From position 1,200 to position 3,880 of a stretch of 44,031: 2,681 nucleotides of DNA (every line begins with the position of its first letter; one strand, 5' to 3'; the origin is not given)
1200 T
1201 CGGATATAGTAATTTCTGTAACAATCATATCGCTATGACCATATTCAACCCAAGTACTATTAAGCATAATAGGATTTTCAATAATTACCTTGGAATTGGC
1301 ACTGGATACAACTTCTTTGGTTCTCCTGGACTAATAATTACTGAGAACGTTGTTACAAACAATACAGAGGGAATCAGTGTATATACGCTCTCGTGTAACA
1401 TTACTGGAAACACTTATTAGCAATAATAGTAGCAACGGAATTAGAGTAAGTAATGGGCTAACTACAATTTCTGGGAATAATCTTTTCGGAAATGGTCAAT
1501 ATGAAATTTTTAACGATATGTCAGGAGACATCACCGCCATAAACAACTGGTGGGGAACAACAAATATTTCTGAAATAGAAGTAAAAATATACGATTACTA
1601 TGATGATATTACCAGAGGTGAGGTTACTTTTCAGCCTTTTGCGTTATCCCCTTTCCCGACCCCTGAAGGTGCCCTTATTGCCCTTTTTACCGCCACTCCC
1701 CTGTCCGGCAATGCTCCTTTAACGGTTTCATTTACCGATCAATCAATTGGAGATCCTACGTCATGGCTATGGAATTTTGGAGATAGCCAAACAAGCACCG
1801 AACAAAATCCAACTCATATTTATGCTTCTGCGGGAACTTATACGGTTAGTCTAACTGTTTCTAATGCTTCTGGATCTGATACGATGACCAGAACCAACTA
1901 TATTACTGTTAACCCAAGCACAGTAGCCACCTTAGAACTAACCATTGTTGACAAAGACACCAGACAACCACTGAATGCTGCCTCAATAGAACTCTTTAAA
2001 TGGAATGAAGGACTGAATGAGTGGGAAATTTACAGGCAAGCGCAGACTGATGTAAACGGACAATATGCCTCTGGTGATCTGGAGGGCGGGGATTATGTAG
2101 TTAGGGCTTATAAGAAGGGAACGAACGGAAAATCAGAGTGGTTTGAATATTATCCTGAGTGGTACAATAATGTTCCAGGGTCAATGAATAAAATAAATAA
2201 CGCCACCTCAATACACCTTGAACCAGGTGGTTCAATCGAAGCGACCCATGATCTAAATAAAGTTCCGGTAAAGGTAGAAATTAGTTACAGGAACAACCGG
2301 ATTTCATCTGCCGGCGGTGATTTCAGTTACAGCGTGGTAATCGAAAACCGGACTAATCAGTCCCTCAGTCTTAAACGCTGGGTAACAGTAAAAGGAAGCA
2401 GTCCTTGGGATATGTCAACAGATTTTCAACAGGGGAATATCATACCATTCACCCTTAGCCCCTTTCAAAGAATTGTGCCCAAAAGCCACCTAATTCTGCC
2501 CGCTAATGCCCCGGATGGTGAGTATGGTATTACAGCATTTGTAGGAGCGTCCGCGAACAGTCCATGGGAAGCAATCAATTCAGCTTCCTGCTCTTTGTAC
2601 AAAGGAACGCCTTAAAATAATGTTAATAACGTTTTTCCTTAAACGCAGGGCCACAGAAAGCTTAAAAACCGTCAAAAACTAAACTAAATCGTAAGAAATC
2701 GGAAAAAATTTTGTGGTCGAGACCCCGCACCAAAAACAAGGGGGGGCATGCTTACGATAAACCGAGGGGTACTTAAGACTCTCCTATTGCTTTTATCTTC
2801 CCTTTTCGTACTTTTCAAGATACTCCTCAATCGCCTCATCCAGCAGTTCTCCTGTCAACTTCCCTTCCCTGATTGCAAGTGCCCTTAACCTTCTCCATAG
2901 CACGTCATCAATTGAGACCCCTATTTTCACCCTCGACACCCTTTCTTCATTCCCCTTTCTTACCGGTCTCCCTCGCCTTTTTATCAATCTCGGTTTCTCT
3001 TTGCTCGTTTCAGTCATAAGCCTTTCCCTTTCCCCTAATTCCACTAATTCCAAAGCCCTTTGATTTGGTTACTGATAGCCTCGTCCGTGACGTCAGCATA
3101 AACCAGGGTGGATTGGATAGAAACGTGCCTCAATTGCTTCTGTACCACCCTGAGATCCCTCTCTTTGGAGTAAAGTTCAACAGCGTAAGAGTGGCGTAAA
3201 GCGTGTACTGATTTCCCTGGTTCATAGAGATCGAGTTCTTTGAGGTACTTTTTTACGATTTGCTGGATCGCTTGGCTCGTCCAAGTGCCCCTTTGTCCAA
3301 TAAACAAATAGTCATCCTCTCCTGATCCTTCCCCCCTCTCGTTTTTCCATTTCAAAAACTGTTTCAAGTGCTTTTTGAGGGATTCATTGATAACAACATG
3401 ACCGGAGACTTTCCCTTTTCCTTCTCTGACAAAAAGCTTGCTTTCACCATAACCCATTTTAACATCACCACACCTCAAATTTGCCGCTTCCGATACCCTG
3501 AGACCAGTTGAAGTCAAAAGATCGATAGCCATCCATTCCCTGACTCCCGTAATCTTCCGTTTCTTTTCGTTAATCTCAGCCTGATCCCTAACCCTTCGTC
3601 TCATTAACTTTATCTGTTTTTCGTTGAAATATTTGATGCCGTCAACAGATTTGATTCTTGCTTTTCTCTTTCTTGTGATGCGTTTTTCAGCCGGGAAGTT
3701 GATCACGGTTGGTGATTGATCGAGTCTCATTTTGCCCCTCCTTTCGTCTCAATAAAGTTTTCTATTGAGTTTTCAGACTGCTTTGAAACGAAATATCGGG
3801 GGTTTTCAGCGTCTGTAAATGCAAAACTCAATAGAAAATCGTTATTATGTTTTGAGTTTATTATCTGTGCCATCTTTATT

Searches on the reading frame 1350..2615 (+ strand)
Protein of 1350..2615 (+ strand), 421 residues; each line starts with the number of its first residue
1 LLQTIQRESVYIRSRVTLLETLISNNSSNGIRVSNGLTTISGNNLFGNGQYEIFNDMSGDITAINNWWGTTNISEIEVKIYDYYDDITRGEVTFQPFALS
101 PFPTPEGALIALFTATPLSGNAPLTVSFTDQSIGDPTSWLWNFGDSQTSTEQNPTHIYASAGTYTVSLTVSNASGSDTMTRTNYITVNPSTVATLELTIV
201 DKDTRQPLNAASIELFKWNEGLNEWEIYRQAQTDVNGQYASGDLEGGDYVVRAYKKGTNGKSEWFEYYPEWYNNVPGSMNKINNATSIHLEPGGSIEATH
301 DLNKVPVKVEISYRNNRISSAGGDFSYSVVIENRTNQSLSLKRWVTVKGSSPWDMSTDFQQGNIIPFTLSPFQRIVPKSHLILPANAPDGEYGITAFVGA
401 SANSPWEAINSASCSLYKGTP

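Call 13: search_protein_families(library=ncbifam, proteins=[window:1350-2615:+], max_evalue=0.00001)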
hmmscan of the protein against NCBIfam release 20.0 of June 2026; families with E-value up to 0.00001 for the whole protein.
window:1350-2615:+ (421 aa): 0 families

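Call 60: search_protein_families(library=pfam, proteins=[window:1350-2615:+], max_evalue=0.001)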
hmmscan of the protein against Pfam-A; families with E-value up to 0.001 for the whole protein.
window:1350-2615:+ (421 aa): 5 families
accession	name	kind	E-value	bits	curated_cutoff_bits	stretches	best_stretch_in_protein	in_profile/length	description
PF18911.6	PKD_4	-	1.7e-20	73.3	27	1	122-187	20-85/85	PKD domain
PF00801.26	PKD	-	4e-15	56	23.5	1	114-182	5-77/80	PKD domain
PF13620.12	CarboxypepD_reg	-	4.8e-06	27.3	32.3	1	195-258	2-59/82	Carboxypeptidase regulatory-like domain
PF22021.2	RbmA-like_FnIII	-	2e-05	24.8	27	1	309-356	2-49/111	RbmA-like, FnIII domain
PF17802.7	SpaA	-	0.00098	19.7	23.1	0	195-252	3-57/91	Prealbumin-like fold domain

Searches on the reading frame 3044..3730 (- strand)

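Call 13: search_protein_families(library=ncbifam, proteins=[window:3044-3730:-], max_evalue=0.00001)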
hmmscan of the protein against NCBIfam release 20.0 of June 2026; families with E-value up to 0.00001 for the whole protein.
window:3044-3730:- (228 aa): 11 families
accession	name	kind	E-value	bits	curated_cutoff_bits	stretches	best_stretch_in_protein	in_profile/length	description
NF040815.2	recomb_XerA_Arch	equivalog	1.9e-31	109.6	220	1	29-221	91-261/263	site-specific tyrosine recombinase/integron integrase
TIGR02224.1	recomb_XerC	equivalog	7.8e-29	101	335.15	1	42-220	107-283/295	tyrosine recombinase XerC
TIGR02225.1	recomb_XerD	equivalog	2e-27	96.3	329.6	1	56-224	117-284/290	site-specific tyrosine recombinase XerD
NF003462.0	PRK05084.1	equivalog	1.7e-26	92.8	267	1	63-224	195-354/360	tyrosine recombinase XerS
NF001399.0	PRK00283.1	subfamily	7.5e-26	91.1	279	1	57-221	128-290/300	tyrosine recombinase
TIGR02249.1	integrase_gron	subfamily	6.5e-19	68.4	265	2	64-128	117-179/315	integron integrase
NF002331.0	PRK01287.1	subfamily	2.3e-18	66.3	371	1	58-218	157-316/365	site-specific tyrosine recombinase XerC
NF040693.1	recomb_GmtY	equivalog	3.5e-13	49.6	340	1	136-222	347-440/441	gamma-mobile-trio recombinase GmtY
NF011946.0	PRK15417.1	equivalog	1.4e-12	47.5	435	0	150-215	252-316/337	integron integrase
NF007371.0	PRK09871.1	subfamily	2.3e-09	37.1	222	1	50-214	13-174/198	tyrosine-type DNA invertase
NF007370.0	PRK09870.1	subfamily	1e-07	31.8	221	1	63-213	32-178/200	tyrosine-type DNA invertase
